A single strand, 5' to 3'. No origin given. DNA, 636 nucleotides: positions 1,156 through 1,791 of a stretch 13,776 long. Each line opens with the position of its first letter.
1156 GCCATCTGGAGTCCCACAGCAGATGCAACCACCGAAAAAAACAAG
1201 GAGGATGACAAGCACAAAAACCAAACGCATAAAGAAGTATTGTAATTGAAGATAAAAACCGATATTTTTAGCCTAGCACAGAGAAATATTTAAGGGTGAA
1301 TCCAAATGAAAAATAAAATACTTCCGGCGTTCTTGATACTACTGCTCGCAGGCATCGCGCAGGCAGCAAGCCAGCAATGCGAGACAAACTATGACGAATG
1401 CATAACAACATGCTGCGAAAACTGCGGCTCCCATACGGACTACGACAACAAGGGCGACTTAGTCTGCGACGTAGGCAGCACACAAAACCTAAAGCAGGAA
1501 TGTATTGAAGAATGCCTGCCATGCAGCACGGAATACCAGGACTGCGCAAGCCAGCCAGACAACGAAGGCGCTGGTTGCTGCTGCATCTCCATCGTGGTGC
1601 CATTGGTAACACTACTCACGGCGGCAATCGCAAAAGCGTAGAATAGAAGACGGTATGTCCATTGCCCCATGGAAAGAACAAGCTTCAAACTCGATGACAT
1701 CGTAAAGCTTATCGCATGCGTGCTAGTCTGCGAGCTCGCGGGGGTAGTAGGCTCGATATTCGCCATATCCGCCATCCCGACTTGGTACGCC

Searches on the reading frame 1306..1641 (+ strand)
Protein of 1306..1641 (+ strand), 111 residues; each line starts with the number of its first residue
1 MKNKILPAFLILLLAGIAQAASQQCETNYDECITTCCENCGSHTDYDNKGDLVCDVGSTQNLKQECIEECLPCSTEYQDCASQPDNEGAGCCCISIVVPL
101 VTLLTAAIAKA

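Call 3: search_protein_families(library=pfam, proteins=[window:1306-1641:+], max_evalue=0.01)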
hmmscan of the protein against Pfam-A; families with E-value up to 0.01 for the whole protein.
window:1306-1641:+ (111 aa): 0 families

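Call 4: search_protein_families(library=ncbifam, proteins=[window:1306-1641:+], max_evalue=1)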
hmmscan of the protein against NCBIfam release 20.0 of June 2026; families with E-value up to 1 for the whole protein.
window:1306-1641:+ (111 aa): 0 families

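Call 24: find_homologous_proteins(query=window:1306-1641:+, max_evalue=10)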
Query window:1306-1641:+ (111 aa): 1 proteins with E <= 10 among 4 candidates.
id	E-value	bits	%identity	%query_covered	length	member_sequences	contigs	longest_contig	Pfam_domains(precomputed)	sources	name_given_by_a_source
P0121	1.7e-67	243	100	100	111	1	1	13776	-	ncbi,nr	ncbi:MAG: hypothetical protein NTU61_03240 [Candidatus Altiarchaeota archaeon]|nr:hypothetical prote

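Call 39: search_protein_families(library=pfam, proteins=[window:1306-1641:+], max_evalue=10)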
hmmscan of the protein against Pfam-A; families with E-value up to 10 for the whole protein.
window:1306-1641:+ (111 aa): 0 families
